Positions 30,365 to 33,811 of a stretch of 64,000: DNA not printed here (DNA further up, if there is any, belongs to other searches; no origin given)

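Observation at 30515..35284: Archaic (sigma-type) chaperone-usher-like fimbrial operon in a cyanobacterium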

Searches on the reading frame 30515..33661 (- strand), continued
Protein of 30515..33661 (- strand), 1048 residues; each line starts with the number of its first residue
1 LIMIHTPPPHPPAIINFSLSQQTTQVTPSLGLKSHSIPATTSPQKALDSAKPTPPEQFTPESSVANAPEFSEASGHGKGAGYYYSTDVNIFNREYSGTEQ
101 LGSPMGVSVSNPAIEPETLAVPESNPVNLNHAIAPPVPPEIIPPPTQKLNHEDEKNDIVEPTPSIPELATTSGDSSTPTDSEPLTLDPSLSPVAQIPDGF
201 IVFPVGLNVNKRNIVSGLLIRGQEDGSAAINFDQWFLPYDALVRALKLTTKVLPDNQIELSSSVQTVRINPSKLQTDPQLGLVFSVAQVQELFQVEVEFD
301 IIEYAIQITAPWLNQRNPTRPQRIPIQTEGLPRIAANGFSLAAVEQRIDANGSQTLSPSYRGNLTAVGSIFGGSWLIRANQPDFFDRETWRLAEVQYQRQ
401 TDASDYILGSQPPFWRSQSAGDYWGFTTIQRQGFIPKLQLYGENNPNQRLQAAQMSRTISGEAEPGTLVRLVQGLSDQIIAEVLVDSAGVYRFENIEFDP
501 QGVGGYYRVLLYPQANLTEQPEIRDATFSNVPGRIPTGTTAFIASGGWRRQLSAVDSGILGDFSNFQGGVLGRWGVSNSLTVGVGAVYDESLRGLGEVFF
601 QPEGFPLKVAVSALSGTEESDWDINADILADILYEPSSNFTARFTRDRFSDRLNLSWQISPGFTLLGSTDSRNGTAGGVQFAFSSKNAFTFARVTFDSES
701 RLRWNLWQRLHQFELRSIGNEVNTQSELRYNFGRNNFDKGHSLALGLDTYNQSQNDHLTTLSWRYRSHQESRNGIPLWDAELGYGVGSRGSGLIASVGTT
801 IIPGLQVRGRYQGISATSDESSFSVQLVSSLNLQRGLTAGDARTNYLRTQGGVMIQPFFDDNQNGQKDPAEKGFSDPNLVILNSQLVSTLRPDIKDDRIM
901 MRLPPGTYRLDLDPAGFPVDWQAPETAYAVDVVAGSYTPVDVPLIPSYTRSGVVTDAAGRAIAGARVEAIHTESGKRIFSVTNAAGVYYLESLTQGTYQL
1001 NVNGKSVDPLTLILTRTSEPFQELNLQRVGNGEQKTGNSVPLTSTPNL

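Call 40: fold_search(model_id=the predicted structure, library=pdb)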
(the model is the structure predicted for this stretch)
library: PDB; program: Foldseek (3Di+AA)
matches with E <= 10: 868; with E <= 0.001: 112
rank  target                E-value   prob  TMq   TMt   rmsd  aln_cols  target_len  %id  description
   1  3rfz_B                1.2e-22  1.00  0.41  0.45  18.8       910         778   12  Crystal structure of the FimD usher bound to its cognate FimC:FimH substrate (released 2011-06-01)
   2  3rfz_E                1.5e-22  1.00  0.40  0.43  18.2       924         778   11  Crystal structure of the FimD usher bound to its cognate FimC:FimH substrate (released 2011-06-01)
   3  7lhg_C                2.8e-20  1.00  0.35  0.37  17.9       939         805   12  Cryo-EM structure of E. coli P pilus tip assembly intermediate PapC-PapD-PapK-PapG in the first conformation (released 2021-08-11)
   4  7lhh_C                3.6e-20  1.00  0.39  0.41  19.1       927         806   12  Cryo-EM structure of E. coli P pilus tip assembly intermediate PapC-PapD-PapK-PapG in the second conformation (released 2021-08-11)
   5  9fy9_D                3.9e-20  1.00  0.41  0.49  17.2       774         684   12  Cryo-EM structure of the type 1 chaperone-usher pilus FimD-tip complex (FimDHGFC) - Conformer 1 (released 2025-06-04)
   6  9bog_D                4.5e-20  1.00  0.39  0.41  19.0       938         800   12  Structural basis for adhesin secretion by the outer-membrane usher in type 1 pili (released 2024-10-09)
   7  9fw9_D                5.0e-20  1.00  0.38  0.46  17.3       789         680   12  Cryo-EM structure of the type 1 pilus assembly platform as part of the FimA-bound chaperone-usher pilus complex (FimDH (released 2025-06-04)
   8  9fxs_D                4.5e-19  1.00  0.37  0.46  16.9       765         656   12  Cryo-EM structure of the type 1 pilus complex including pilus rod and FimI-bound assembly platform after incorporation (released 2025-06-04)
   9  9fx8_D                1.4e-18  1.00  0.38  0.46  16.5       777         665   11  Cryo-EM structure of the FimI-bound type 1 pilus assembly platform complex - Local refinement (released 2025-06-04)
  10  6e14_D                8.4e-18  1.00  0.41  0.43  19.4       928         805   13  Handover mechanism of the growing pilus by the bacterial outer membrane usher FimD (released 2018-10-17)
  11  9fxb_D                8.8e-18  1.00  0.38  0.47  15.2       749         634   12  Cryo-EM structure of the type 1 pilus assembly platform as part of the FimI-bound chaperone-usher pilus complex (FimDH (released 2025-06-04)
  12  6cd2_C                1.4e-15  1.00  0.37  0.42  12.3       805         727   12  Crystal structure of the PapC usher bound to the chaperone-adhesin PapD-PapG (released 2018-10-03)
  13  7lhi_C                1.2e-13  1.00  0.33  0.38  18.3       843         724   13  Cryo-EM structure of E. coli P pilus tip assembly intermediate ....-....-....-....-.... (released 2021-08-11)
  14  2vqi_B                3.7e-13  1.00  0.30  0.48  11.1       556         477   13  Structure of the P pilus usher (PapC) translocation pore (released 2008-05-27)
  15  3fip_A                5.2e-12  1.00  0.30  0.50  10.6       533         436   12  Crystal structure of Usher PapC translocation pore (released 2009-09-08)
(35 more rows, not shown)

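Call 84: search_protein_representatives(alignment_id=A3)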
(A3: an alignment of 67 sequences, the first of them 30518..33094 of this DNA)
Query: 67 sequences, 915 profile positions. Proteins with E-value up to 0.001 (for the whole library): 3337; up to 1e-10: 608; up to 1e-30: 202. The best 150 are listed.
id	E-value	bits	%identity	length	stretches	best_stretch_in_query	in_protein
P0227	0.0e+00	1288.2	-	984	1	69-912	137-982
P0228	0.0e+00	1173.4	-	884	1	65-913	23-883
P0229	0.0e+00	1169.9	-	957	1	52-913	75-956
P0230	0.0e+00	1151.1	-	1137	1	52-912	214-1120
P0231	0.0e+00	1095.8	-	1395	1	52-913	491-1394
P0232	0.0e+00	1088.9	-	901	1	60-912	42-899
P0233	0.0e+00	1084.9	-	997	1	52-912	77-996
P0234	0.0e+00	1063.4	-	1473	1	59-912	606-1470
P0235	0.0e+00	1049.8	-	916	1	51-912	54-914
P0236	0.0e+00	1039.9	-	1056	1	75-912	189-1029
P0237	0.0e+00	1024.4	-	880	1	70-912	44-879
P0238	0.0e+00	1024.3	-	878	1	77-912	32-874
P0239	0.0e+00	1013.1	-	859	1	76-913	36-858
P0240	3.4e-296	1001.3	-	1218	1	52-912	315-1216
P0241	7.3e-294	993.6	-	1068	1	52-912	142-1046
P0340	3.1e-85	303.2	-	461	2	467-710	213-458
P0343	4.9e-82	292.6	-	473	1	382-707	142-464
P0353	1.3e-69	251.5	-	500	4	519-710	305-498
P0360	4.7e-62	226.5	-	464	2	426-712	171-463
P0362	6.7e-61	222.7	-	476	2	429-712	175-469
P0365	4.1e-59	216.8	-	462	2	417-713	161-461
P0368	9.2e-56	205.7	-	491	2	411-712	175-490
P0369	2.6e-55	204.2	-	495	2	418-712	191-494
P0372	2.4e-54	201.0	-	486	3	454-712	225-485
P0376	1.2e-51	192.1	-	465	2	414-710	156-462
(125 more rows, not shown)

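Call 85: search_protein_families(library=pfam, proteins=[P0360, P0362, P0365, P0368, P0369, P0372, P0376, P0353, P0340, P0343], max_evalue=0.01)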
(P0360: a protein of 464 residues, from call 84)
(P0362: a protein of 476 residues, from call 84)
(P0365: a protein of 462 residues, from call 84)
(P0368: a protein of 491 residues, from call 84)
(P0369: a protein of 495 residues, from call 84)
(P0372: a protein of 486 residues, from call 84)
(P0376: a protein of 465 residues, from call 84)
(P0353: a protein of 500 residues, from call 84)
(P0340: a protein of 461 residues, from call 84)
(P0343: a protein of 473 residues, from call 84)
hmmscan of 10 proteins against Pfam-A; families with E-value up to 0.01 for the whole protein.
P0360 (464 aa): 0 families

P0362 (476 aa): 0 families

P0365 (462 aa): 0 families

P0368 (491 aa): 0 families

P0369 (495 aa): 0 families

P0372 (486 aa): 0 families

P0376 (465 aa): 0 families

P0353 (500 aa): 0 families

P0340 (461 aa): 0 families

P0343 (473 aa): 0 families

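Call 86: list_cluster_members(proteins=[P0360, P0362, P0365, P0368, P0369, P0372, P0376, P0353])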
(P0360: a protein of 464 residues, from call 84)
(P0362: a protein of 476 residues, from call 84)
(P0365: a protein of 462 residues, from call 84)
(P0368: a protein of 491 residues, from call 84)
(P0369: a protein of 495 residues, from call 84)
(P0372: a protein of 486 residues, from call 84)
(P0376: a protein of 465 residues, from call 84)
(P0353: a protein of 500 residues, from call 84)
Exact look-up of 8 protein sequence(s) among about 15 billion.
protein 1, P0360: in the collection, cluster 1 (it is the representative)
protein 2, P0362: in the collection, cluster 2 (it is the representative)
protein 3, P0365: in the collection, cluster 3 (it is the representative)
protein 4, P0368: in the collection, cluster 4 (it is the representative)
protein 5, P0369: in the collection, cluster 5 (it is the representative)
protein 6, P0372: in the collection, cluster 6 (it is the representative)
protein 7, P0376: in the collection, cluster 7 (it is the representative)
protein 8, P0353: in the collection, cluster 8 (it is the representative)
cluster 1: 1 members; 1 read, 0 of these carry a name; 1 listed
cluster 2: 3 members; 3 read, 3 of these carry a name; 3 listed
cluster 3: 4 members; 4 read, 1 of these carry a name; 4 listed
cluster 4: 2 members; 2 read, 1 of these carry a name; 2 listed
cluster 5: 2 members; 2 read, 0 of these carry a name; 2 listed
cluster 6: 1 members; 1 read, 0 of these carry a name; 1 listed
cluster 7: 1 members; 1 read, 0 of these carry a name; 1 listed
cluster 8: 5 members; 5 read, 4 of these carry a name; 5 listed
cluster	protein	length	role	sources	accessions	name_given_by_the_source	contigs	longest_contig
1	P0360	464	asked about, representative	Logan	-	-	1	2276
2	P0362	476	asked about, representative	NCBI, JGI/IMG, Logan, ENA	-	hypothetical protein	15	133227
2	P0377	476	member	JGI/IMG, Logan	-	hypothetical protein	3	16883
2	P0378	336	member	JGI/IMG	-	hypothetical protein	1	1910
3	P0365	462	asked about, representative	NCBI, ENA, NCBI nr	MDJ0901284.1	MAG: hypothetical protein QNJ55_21010 [Xenococcus sp. MO_188.B8] | hypothetical protein [Xenococcus sp. MO_188.B8]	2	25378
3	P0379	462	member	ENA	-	-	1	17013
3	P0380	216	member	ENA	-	-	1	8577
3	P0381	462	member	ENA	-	-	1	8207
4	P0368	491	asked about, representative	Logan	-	-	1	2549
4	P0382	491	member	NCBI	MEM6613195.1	MAG: hypothetical protein AAF652_13245 [Cyanobacteria bacterium P01_C01_bin.72]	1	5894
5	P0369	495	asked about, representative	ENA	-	-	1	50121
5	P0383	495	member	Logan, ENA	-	-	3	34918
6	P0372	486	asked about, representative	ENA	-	-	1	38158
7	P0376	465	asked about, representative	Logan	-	-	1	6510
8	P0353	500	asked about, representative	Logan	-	-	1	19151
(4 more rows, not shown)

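Call 87: find_encoding_contigs(protein=P0362, flank=6000, max_places=2)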
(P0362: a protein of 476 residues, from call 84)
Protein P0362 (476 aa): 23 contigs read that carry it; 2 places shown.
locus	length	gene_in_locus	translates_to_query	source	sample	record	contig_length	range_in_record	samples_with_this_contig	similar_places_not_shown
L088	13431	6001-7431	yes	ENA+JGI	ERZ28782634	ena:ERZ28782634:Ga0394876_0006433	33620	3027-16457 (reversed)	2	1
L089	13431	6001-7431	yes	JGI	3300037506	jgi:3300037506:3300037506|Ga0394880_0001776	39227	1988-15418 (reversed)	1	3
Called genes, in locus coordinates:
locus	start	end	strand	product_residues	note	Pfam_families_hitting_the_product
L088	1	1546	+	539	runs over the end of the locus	PF08486:SpoIID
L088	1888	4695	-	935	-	PF00690:Cation_ATPase_N, PF00122:E1-E2_ATPase, PF13246:Cation_ATPase, PF00702:Hydrolase, PF12710:HAD (weak), PF00689:Cation_ATPase_C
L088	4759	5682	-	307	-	-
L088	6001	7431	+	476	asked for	-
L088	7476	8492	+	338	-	PF00962:A_deaminase, PF19326:AMP_deaminase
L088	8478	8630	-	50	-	-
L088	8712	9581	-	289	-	PF00165:HTH_AraC, PF12833:HTH_18, PF00165:HTH_AraC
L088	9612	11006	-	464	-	PF00890:FAD_binding_2 (faint), PF01266:DAO (faint), PF03486:HI0933_like (faint), PF07992:Pyr_redox_2, PF13738:Pyr_redox_3, PF00070:Pyr_redox, PF00085:Thioredoxin, PF13098:Thioredoxin_2 (weak), +1 more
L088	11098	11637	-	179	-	-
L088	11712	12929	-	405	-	PF04551:GcpE, PF26540:GcpE_C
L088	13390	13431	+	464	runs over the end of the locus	PF11335:DUF3137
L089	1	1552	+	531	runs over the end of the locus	PF08486:SpoIID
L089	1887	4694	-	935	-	PF00690:Cation_ATPase_N, PF00122:E1-E2_ATPase, PF13246:Cation_ATPase, PF00702:Hydrolase, PF12710:HAD (weak), PF00689:Cation_ATPase_C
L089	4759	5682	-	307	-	-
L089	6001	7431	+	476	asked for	-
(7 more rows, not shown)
